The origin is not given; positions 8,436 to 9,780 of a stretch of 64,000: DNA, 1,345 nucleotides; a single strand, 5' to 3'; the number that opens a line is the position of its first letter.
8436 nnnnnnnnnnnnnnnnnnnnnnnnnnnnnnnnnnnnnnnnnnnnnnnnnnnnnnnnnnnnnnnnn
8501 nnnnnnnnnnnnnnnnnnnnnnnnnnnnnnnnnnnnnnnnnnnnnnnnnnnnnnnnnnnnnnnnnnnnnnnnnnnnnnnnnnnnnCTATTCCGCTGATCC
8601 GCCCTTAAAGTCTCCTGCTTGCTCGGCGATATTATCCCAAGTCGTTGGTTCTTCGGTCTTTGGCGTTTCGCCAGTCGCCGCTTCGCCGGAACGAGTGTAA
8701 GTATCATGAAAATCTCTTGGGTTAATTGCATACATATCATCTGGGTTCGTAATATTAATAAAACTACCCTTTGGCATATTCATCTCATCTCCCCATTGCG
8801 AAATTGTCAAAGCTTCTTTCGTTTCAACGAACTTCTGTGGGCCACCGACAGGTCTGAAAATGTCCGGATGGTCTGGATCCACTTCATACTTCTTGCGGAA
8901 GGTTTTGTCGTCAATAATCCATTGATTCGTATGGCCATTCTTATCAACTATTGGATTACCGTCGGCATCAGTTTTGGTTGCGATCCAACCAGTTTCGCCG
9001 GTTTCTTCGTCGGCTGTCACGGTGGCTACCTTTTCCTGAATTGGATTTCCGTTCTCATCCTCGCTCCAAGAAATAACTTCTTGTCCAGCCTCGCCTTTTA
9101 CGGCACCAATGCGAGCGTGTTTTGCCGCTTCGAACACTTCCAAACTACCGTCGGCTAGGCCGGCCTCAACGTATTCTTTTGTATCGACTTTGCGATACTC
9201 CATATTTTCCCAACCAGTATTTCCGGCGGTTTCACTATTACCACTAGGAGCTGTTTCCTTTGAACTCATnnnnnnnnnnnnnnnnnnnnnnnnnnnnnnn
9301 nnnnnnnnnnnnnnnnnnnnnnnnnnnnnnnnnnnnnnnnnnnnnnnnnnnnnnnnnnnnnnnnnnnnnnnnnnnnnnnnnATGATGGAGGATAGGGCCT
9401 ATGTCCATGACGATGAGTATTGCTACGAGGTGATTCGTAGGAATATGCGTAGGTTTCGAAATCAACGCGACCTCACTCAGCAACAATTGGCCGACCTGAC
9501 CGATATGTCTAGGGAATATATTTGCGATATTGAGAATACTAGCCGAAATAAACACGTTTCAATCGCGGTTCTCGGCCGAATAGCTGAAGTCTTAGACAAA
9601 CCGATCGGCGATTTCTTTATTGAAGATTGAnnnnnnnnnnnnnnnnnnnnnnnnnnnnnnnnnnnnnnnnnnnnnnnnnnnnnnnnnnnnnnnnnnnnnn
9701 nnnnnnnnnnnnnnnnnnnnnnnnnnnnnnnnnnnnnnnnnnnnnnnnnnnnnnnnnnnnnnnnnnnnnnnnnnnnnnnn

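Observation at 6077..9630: XRE-controlled operon encoding a small beta-rich protein and an adenosine-deaminase::SLOG fusion, a candidate ligand-gated nucleotide-deaminating defence module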

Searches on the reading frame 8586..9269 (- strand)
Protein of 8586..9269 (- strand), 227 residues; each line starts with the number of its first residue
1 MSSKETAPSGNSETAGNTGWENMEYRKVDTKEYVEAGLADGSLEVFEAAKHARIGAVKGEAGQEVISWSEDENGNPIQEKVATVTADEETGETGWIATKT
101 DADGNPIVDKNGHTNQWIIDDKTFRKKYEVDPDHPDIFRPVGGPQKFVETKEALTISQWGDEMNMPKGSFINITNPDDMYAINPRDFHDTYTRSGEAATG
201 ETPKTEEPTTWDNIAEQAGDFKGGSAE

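Call 3: search_protein_families(library=pfam, proteins=[window:8586-9269:-], max_evalue=0.1)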
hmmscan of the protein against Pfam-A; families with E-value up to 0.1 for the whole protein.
window:8586-9269:- (227 aa): 1 family
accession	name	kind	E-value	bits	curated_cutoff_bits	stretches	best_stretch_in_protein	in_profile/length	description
PF14083.11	PGDYG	-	0.025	15.4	27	0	104-191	8-101/102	PGDYG protein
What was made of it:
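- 8586..9269 (-): 227-aa PGDYG-like beta-rich partner protein, first gene of the operon. Weak PGDYG hit, 0.025 (call 3).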

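Call 4: search_protein_families(library=padloc, proteins=[window:8586-9269:-], max_evalue=0.1)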
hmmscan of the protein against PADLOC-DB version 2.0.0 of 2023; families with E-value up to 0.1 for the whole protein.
window:8586-9269:- (227 aa): 0 families

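Call 32: find_homologous_proteins(query=window:8586-9269:-, max_evalue=0.001)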
Query window:8586-9269:- (227 aa): 99 proteins with E <= 0.001 among 364 candidates.
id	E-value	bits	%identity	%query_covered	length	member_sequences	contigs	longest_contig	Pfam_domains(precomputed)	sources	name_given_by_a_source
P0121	5.4e-138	476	93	100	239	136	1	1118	-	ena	-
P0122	2.2e-119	415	83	100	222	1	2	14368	-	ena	-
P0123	1.1e-113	397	81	96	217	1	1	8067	-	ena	-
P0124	2.6e-107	376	76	98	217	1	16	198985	-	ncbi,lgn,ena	-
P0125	7.8e-107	374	83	86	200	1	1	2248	-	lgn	-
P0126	2.4e-106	373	87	85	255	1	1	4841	-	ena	-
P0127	4.4e-102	359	82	85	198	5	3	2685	-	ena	-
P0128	8.0e-102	358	83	85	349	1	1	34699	-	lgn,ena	-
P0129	1.6e-101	357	78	92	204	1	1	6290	-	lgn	-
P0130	1.8e-99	350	81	81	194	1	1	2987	-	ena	-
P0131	3.8e-96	339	78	85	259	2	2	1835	-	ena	-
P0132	6.1e-96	339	84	77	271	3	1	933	-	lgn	-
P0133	1.5e-95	337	78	81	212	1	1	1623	-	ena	-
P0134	4.2e-95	336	79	80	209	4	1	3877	-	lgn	-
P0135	5.0e-94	332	76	83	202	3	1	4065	-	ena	-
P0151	2.8e-59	219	58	74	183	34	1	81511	-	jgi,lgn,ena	-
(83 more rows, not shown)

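Call 40: find_encoding_contigs(protein=P0124, flank=8000, max_places=3)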
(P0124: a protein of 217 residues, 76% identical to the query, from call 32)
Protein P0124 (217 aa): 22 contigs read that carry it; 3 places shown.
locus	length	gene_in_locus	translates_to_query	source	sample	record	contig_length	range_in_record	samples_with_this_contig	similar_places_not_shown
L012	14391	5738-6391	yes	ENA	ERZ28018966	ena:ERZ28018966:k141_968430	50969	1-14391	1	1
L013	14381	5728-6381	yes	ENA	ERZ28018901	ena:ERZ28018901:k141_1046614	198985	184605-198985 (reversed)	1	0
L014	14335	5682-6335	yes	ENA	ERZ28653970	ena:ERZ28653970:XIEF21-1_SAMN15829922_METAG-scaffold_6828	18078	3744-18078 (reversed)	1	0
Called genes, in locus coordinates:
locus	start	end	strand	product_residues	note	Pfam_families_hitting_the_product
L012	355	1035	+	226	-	PF01048:PNP_UDP_1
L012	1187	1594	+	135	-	-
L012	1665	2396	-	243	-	PF03372:Exo_endo_phos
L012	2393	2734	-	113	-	PF03819:MazG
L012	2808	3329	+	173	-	PF00588:SpoU_methylase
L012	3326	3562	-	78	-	-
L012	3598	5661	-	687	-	-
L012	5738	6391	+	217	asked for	-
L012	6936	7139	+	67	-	PF10685:KGG (faint)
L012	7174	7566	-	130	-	-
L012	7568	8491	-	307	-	PF00480:ROK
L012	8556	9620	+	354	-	PF21710:Spt6_S1 (faint), PF00575:S1, PF13509:S1_2 (faint), PF23459:S1_RRP5 (faint), PF00575:S1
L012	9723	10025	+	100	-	-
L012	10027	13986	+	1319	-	-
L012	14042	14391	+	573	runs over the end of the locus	PF00501:AMP-binding, PF13193:AMP-binding_C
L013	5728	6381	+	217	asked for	-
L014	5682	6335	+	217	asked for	-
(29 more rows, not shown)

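Call 48: search_protein_families(library=phrogs, proteins=[window:8586-9269:-], max_evalue=0.01)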
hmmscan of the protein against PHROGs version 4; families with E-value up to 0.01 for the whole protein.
window:8586-9269:- (227 aa): 0 families

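Call 53: predict_structure(alignment_id=A3)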
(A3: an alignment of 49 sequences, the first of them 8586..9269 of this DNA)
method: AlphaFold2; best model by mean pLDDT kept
length: 227 residues; sequences in the alignment: 49
mean_pLDDT: 82.6   pTM: 0.65
mean pLDDT of the five models: 82.6, 82.4, 82.1, 80.4, 80.3
residues with pLDDT >= 90: 129; 70-90: 45; 50-70: 29; < 50: 24
segments of 3 or more residues with pLDDT < 50: 1-17, 199-205
pLDDT, mean of each block of 10 residues (from residue 1): 36 48 83 97 96 94 92 85 92 95 87 92 94 92 94 91 93 95 91 72 53 65 54
secondary structure, 60 per line:
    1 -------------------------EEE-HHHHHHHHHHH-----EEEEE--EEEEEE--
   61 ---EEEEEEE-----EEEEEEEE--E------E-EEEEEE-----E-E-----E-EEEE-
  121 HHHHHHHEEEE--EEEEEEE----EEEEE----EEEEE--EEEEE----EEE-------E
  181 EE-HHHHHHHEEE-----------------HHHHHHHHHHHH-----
elements in order: E26-28 H30-40 E46-50 E53-58 E64-70 E76-83 E95-100 E116-119 H121-127 E128-131 E134-140 E145-149 E154-158 E161-165 E170-172 E180-182 H184-190 E191-193 H211-222

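Call 56: search_protein_families(library=ncbifam, proteins=[window:8586-9269:-], max_evalue=0.001)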
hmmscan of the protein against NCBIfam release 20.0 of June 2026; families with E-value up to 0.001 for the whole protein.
window:8586-9269:- (227 aa): 0 families

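Call 57: fold_search(model_id=the predicted structure, library=pdb)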
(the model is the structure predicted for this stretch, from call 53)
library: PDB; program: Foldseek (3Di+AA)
matches with E <= 10: 350; with E <= 0.001: 0
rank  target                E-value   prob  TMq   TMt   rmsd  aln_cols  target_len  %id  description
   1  9mse_J                1.0e-01  0.16  0.15  0.05  16.7       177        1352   10  de novo SigN RNA polymerase transcription initiation intermediate with pre-catalytic bEBP state (RPi1 open ring) (released 2025-08-13)
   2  4lk0_D                1.5e-01  0.20  0.16  0.04  15.8       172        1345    9  Crystal Structure Analysis of the E.coli holoenzyme/T7 Gp2 complex (released 2013-11-13)
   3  4jde_A                3.5e-01  0.02  0.09  0.10  19.1       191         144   10  Crystal structure of PUD-1/PUD-2 heterodimer (released 2013-11-06)
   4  4iqz_A                3.7e-01  0.20  0.16  0.19  12.8       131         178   10  The crystal structure of a large insert in RNA polymerase (RpoC) subunit from E. coli (released 2013-02-13)
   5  9gda_D                4.0e-01  0.11  0.16  0.05  11.7       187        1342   10  RNAP-TopoI complex on duplex scaffold (released 2025-11-05)
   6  2h6l_A                4.4e-01  0.06  0.11  0.15  17.4       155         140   10  X-Ray Crystal Structure of the Metal-containing Protein AF0104 from Archaeoglobus fulgidus. Northeast Structural Genom (released 2006-07-25)
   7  3hwu                  4.4e-01  0.04  0.10  0.13  16.7       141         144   16  Crystal structure of Putative DNA-binding protein (YP_299413.1) from Ralstonia eutrophA JMP134 at 1.30 A resolution (released 2009-06-30)
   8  6hts_E                4.9e-01  0.03  0.13  0.08  18.6       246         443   11  Cryo-EM structure of the human INO80 complex bound to nucleosome (released 2018-11-07)
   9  4iqz_B                5.2e-01  0.16  0.16  0.19  14.8       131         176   12  The crystal structure of a large insert in RNA polymerase (RpoC) subunit from E. coli (released 2013-02-13)
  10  2auk_C                6.1e-01  0.18  0.17  0.20  14.8       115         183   12  Structure of E. coli RNA polymerase beta' G/G' insert (released 2005-10-04)
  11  8f1i_J                6.1e-01  0.09  0.16  0.05  15.8       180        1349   10  SigN RNA polymerase early-melted intermediate bound to mismatch fragment dhsU36mm1 (-12T) (released 2023-04-05)
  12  1ae3                  6.1e-01  0.06  0.12  0.22  13.2       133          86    9  MUTANT R82C OF GENE V PROTEIN (SINGLE-STRANDED DNA BINDING PROTEIN) (released 1997-09-04)
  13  6zlt_B                6.1e-01  0.02  0.08  0.03  25.6       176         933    8  Open-open state of the Bt1762-Bt1763 levan transport system (released 2020-11-11)
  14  1vqa                  6.5e-01  0.06  0.12  0.23  13.2       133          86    9  GENE V PROTEIN MUTANT WITH VAL 35 REPLACED BY ALA 35 AND ILE 47 REPLACED BY LEU 47 (V35A, I47L) (released 1997-02-12)
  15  9grw_A                6.5e-01  0.03  0.11  0.07  18.4       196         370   11  Structure of Heparinase I from Bacteroides eggerthii in complex with calcium cofactor (released 2025-09-24)
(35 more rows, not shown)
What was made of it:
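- Tried and rejected: Nothing significant, best E 0.1 (call 57).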

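Call 58: fold_search(model_id=the predicted structure, library=viral)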
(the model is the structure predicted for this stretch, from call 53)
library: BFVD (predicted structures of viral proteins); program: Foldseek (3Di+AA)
matches with E <= 10: 580; with E <= 0.001: 5
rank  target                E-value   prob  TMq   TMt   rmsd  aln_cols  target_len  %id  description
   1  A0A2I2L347            1.3e-07  1.00  0.39  0.21   5.0       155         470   15  Uncharacterized protein [Orpheovirus IHUMI-LCC2]
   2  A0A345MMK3            2.3e-07  1.00  0.48  0.63   4.3       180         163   18  (no name in the UniProt tables at hand)
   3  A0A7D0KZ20            1.2e-06  1.00  0.43  0.31   5.7       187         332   22  (no name in the UniProt tables at hand)
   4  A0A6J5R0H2            9.2e-06  1.00  0.45  0.10  12.3       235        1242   15  Uncharacterized protein [uncultured Caudovirales phage]
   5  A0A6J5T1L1            1.5e-04  1.00  0.45  0.55   5.0       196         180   13  Uncharacterized protein [uncultured Caudovirales phage]
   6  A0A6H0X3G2            1.3e-02  0.69  0.21  0.17  20.2       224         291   11  Uncharacterized protein [Klebsiella phage LASTA]
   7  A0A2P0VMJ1            2.4e-02  0.90  0.37  0.32   7.9       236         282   11  Putative glutaredoxin [Tetraselmis virus 1]
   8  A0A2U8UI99            2.6e-02  0.51  0.19  0.24  16.9       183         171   11  (no name in the UniProt tables at hand)
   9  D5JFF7                3.5e-02  0.08  0.10  0.11  19.8       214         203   11  Uncharacterized protein [Klebsiella phage KP15]
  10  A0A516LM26            4.1e-02  0.09  0.10  0.14  17.5       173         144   13  (no name in the UniProt tables at hand)
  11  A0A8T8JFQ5            5.7e-02  0.80  0.17  0.36   8.3        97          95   12  (no name in the UniProt tables at hand)
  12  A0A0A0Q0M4            8.3e-02  0.06  0.11  0.11  19.6       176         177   12  Uncharacterized protein [Pectobacterium bacteriophage PM2]
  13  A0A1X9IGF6            9.8e-02  0.08  0.12  0.10  20.1       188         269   12  (no name in the UniProt tables at hand)
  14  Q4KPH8                1.0e-01  0.97  0.20  0.47   4.3        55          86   20  ORF 9 [Haloarcula hispanica SH1 virus]
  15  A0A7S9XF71            1.2e-01  0.07  0.11  0.13  18.6       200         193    7  (no name in the UniProt tables at hand)
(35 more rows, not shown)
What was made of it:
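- On PGDYG family (PF14083), for the 227-aa and 202-aa proteins: Partial structural matches to phage 'PGDYG protein' entries (call 58).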

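Call 66: find_homologous_proteins(query=A3, max_evalue=0.001)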
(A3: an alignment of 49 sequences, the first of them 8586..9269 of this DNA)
Query A3 (49 sequences) (227 aa, profile of the alignment): 193 proteins with E <= 0.001 among 4078 candidates; the best 120 are listed.
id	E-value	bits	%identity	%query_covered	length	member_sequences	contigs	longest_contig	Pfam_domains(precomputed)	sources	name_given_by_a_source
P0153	1.1e-87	311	57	76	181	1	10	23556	-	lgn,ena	-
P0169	2.8e-87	309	55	74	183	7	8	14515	-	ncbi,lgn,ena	-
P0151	3.3e-87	309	58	74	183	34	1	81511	-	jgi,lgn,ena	-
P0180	9.6e-87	308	51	77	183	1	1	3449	-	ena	-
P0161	2.6e-86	306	55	74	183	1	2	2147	-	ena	-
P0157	4.2e-86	305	55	76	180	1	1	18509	-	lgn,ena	-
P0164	4.3e-86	305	57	74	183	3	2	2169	-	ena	-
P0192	6.1e-86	305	52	74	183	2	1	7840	-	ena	-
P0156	2.0e-85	303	57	76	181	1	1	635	-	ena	-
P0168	2.0e-85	303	54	77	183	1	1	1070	-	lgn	-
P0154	3.6e-85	302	54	80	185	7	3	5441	-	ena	-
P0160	4.6e-85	302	57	74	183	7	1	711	-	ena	-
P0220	6.4e-85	302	52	80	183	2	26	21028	-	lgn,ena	-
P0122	7.8e-85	301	83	100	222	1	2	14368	-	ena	-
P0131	8.9e-85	301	78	85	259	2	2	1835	-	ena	-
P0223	1.9e-81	290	55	74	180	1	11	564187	-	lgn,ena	-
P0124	2.2e-79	284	76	98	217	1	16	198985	-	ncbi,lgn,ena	-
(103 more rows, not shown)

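Call 67: find_encoding_contigs(protein=P0223, flank=6000, max_places=3)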
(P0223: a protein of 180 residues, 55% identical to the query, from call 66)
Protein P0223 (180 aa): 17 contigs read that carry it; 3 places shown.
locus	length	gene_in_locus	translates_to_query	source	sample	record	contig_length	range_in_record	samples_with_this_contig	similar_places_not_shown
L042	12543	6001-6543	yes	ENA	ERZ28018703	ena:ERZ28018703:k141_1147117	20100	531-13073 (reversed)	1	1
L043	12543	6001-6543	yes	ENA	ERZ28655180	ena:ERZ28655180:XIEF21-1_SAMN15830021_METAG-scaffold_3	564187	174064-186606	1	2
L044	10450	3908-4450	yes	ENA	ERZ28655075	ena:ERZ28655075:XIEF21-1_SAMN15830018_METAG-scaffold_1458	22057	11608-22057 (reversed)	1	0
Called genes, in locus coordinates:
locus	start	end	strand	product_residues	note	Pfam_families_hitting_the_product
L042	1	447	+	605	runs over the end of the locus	PF02195:ParB_N, PF17762:HTH_ParB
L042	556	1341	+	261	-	PF00142:Fer4_NifH, PF01656:CbiA, PF02374:ArsA_ATPase, PF06564:CBP_BcsQ (faint), PF09140:MipZ (weak), PF10609:ParA (weak), PF13614:AAA_31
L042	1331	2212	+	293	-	PF02195:ParB_N, PF17762:HTH_ParB, PF01381:HTH_3 (faint)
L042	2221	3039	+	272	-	PF00924:MS_channel_2nd, PF21082:MS_channel_3rd (weak)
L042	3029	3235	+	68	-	PF06107:DUF951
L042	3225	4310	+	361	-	PF03806:ABG_transport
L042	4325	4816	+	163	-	PF03806:ABG_transport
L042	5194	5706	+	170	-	-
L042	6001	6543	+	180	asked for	-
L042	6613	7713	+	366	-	PF01926:MMR_HSR1, PF02421:FeoB_N (weak), PF06071:YchF-GTPase_C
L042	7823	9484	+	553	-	-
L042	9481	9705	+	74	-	-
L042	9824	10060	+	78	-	-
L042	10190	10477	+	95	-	PF01250:Ribosomal_S6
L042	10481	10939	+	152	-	PF00436:SSB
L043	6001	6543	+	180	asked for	-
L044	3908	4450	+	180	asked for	-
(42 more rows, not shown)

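Call 68: find_encoding_contigs(protein=P0151, flank=6000, max_places=3)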
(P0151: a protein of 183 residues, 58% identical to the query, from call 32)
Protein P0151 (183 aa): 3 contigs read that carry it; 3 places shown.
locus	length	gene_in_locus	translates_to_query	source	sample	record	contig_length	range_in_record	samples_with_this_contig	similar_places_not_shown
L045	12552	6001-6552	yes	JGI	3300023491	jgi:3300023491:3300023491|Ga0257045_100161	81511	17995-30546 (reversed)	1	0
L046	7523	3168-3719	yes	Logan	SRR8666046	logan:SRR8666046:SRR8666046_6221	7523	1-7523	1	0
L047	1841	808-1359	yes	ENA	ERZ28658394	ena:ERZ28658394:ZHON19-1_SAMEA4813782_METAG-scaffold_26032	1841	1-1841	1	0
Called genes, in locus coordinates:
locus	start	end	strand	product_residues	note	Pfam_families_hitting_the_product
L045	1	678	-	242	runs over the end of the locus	PF01416:PseudoU_synth_1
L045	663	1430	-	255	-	PF00106:adh_short, PF08659:KR, PF13561:adh_short_C2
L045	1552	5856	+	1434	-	-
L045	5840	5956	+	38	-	-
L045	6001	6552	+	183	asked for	-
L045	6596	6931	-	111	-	PF01196:Ribosomal_L17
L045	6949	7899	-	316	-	PF01193:RNA_pol_L, PF01000:RNA_pol_A_bac, PF03118:RNA_pol_A_CTD, PF26169:HHH_XRCC3_RpoA (weak)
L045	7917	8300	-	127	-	PF00411:Ribosomal_S11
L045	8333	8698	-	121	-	PF00416:Ribosomal_S13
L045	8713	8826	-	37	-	PF00444:Ribosomal_L36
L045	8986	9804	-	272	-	PF00557:Peptidase_M24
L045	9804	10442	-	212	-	PF00406:ADK, PF13207:AAA_17, PF13238:AAA_18 (weak), PF05191:ADK_lid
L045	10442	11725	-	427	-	PF00344:SecY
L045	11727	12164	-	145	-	PF00828:Ribosomal_L27A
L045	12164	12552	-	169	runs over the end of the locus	PF00333:Ribosomal_S5, PF03719:Ribosomal_S5_C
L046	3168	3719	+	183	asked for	-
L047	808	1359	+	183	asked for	-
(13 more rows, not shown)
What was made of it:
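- Close PGDYG-like homologues (55-76% identity) also occur alone among housekeeping genes (calls 40, 67, 68). PGDYG-like proteins occur alone in many genomes (calls 40, 67, 68).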

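Call 102: search_dna_similar(query=window:8589-9269:-, collection=phages, mode=protein, max_evalue=0.001, max_rows=15)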
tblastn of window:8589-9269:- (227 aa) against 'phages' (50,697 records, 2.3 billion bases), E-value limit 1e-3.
No match.

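Call 106: find_related_loci(query=A3, collection=viral_contigs, flank=8000)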
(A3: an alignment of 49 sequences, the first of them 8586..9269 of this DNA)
Query A3 (227 aa) in viral_contigs; peptide patterns used: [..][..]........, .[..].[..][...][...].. (x = any residue, [..] = any of these).
29 stretches matched a pattern, but none encodes a relative of the query by tblastn (E <= 1e-3).

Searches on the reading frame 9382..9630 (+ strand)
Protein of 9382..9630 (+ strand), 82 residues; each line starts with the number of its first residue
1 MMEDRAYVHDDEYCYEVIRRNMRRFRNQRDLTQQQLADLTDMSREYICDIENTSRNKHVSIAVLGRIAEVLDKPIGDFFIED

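Call 3: search_protein_families(library=pfam, proteins=[window:9382-9630:+], max_evalue=0.1)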
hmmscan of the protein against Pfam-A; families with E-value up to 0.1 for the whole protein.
window:9382-9630:+ (82 aa): 8 families
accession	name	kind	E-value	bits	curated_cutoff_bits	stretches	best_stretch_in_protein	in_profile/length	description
PF01381.28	HTH_3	-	6.6e-10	39.3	23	1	23-78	2-55/55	Helix-turn-helix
PF13560.12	HTH_31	-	4.5e-08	33.7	27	1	22-72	6-55/64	Helix-turn-helix domain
PF13443.12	HTH_26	-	7.7e-05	23.3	22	1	21-79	1-58/63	Cro/C1-type HTH DNA-binding domain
PF12844.13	HTH_19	-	0.00058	20.2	30.2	1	22-69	4-49/64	Helix-turn-helix domain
PF04545.22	Sigma70_r4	-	0.00089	19.2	24.1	1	24-55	16-45/50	Sigma-70, region 4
PF13413.12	HTH_25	-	0.0022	18.2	24.6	1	22-52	2-32/62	Helix-turn-helix domain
PF13545.12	HTH_Crp_2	-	0.026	14.9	27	1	29-49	21-41/70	Crp-like helix-turn-helix domain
PF04518.17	Effector_1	-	0.081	12.5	23.8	1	7-56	201-250/371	Effector from type III secretion system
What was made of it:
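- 9382..9630 (+): 82-aa XRE-family HTH regulator, divergent from the operon. HTH_3 6.6e-10 (call 3).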

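Call 4: search_protein_families(library=padloc, proteins=[window:9382-9630:+], max_evalue=0.1)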
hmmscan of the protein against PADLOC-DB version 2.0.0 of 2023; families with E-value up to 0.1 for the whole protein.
window:9382-9630:+ (82 aa): 18 families
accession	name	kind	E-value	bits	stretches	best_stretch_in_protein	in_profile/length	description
PDLC02926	HTH_VI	-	6e-12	43.7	1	18-76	2-58/92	-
PDLC03665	Control_protein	-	1.7e-10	39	1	20-71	11-61/77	control protein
PDLC04142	capH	-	5.6e-09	35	1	19-73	8-60/103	capH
PDLC03671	Control_protein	-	2.2e-08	32.2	1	16-64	13-61/84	control protein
PDLC03536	REase_II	-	5.9e-06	24.1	1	15-62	8-55/237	Type II restriction enzyme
PDLC03953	RmrA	-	1.6e-05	22.3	1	23-79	11-65/373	-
PDLC03952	RmrA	-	2.4e-05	21.3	1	12-80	17-82/395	-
PDLC03946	RmrA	-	4e-05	20.5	1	22-81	7-64/357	-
PDLC03664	Control_protein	-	5e-05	21.7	1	9-72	4-66/74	control protein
PDLC03666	Control_protein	-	6.3e-05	21.3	1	23-79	12-66/77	control protein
PDLC03947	RmrA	-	9.5e-05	19.4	1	17-80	11-71/383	-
PDLC03668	Control_protein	-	0.00012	20.6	1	22-59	13-50/79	control protein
PDLC04775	PDC-M69A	-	0.00033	19.1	1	14-72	4-60/113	-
PDLC03954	RmrA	-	0.00052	17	1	20-75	13-66/380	-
PDLC03949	RmrA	-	0.00089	16.2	1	26-80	11-62/363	-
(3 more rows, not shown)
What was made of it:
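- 9382..9630 (+): PADLOC control-protein/CapH-like hits (call 4).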
